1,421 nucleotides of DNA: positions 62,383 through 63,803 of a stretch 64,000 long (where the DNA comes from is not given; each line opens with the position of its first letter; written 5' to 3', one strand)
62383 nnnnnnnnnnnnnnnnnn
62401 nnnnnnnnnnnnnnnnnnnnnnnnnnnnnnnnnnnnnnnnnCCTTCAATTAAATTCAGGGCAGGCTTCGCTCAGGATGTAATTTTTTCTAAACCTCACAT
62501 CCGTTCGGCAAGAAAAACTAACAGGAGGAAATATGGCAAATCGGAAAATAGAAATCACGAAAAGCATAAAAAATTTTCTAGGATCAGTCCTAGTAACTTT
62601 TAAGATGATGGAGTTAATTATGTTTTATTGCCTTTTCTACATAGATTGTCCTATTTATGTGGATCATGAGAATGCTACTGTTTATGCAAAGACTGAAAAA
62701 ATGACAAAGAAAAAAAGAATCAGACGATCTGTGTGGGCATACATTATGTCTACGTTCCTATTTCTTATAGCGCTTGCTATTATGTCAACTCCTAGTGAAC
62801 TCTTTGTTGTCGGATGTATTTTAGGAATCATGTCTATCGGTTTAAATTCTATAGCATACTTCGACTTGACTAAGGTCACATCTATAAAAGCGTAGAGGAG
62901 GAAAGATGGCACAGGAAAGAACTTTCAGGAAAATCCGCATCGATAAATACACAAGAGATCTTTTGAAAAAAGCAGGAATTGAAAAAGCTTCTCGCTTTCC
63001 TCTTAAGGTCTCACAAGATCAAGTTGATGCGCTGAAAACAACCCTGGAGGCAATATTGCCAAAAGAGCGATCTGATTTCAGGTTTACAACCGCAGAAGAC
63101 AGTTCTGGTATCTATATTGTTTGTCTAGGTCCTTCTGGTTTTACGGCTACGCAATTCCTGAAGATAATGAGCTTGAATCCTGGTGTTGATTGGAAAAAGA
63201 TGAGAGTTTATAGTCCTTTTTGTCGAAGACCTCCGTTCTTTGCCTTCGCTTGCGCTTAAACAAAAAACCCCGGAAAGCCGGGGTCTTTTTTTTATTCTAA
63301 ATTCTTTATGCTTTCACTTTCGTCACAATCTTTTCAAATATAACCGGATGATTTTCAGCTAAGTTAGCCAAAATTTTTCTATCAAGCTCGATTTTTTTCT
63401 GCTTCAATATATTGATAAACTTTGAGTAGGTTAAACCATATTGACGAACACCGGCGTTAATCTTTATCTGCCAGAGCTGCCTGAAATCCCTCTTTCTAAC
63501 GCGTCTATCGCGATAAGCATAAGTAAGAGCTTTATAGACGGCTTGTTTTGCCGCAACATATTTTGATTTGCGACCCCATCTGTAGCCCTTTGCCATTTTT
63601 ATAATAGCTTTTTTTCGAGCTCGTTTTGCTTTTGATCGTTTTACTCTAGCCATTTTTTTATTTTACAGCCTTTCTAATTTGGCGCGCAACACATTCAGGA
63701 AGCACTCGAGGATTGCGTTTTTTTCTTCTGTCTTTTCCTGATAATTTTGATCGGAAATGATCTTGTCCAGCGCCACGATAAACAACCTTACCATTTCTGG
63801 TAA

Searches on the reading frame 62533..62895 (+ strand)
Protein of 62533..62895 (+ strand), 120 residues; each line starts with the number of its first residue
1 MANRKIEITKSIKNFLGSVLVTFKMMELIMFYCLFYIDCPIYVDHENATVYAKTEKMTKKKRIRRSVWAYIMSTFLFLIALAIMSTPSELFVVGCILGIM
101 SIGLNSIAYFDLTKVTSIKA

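Call 93: search_protein_families(library=pfam, proteins=[window:62533-62895:+], max_evalue=0.01)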
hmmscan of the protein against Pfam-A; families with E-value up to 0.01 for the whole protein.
window:62533-62895:+ (120 aa): 2 families
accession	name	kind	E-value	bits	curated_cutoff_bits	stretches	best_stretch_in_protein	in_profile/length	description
PF14256.11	YwiC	-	0.0046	17.6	25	1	18-95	19-88/126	YwiC-like protein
PF02508.19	Rnf-Nqr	-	0.0074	16.8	23.8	0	47-112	105-170/174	Rnf-Nqr subunit, membrane protein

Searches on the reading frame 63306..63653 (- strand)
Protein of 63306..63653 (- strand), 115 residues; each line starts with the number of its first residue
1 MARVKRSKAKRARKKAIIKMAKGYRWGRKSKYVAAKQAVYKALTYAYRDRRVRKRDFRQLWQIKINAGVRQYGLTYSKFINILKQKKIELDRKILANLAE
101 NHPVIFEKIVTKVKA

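Call 82: find_encoding_contigs(protein=window:63306-63653:-, flank=10000, max_places=1)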
Protein window:63306-63653:- (115 aa): 4 contigs read that carry it; 1 place shown.
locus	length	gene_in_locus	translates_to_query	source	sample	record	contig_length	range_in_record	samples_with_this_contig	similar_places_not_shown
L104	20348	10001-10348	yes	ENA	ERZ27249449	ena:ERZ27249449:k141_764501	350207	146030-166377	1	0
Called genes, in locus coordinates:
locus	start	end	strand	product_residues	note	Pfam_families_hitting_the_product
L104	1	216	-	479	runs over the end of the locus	PF01743:PolyA_pol, PF12627:PolyA_pol_RNAbd, PF01966:HD, PF13735:tRNA_NucTran2_2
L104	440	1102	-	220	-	-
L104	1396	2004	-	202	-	-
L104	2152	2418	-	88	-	PF01541:GIY-YIG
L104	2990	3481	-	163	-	PF01668:SmpB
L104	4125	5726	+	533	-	PF03485:Arg_tRNA_synt_N, PF00750:tRNA-synt_1d, PF00133:tRNA-synt_1 (faint), PF01406:tRNA-synt_1e (faint), PF05746:DALR_1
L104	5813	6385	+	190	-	-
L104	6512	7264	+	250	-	PF05990:DUF900 (weak), PF12146:Hydrolase_4, PF00561:Abhydrolase_1, PF12697:Abhydrolase_6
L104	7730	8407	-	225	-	-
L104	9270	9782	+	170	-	PF05198:IF3_N, PF00707:IF3_C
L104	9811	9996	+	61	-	PF01632:Ribosomal_L35p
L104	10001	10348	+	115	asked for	PF00453:Ribosomal_L20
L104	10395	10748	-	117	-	-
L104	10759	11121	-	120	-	-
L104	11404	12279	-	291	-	PF10648:Gmad2, PF10646:Germane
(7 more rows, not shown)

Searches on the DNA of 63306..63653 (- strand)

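Call 85: search_rna_families(sources=[L104, L105], threshold=gathering)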
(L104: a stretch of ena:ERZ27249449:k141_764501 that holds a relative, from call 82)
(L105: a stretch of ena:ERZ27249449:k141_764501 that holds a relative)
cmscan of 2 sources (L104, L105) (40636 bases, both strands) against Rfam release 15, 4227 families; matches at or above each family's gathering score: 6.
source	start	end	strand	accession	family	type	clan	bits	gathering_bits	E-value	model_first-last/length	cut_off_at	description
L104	2568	2912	-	RF00023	tmRNA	Gene;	CL00001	151.4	47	8.8e-60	1-374/374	no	transfer-messenger RNA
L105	17629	17703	-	RF00005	tRNA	Gene; tRNA;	CL00001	72.1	29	5.2e-14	1-71/71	no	tRNA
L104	8463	8536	-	RF00005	tRNA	Gene; tRNA;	CL00001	69.9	29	2.2e-13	1-71/71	no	tRNA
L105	17721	17792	-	RF00005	tRNA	Gene; tRNA;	CL00001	65.5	29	3.5e-12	1-71/71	no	tRNA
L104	7646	7718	-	RF00005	tRNA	Gene; tRNA;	CL00001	65.2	29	4.1e-12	1-71/71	no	tRNA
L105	18333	18403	-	RF00005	tRNA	Gene; tRNA;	CL00001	56.8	29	8.5e-10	1-71/71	no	tRNA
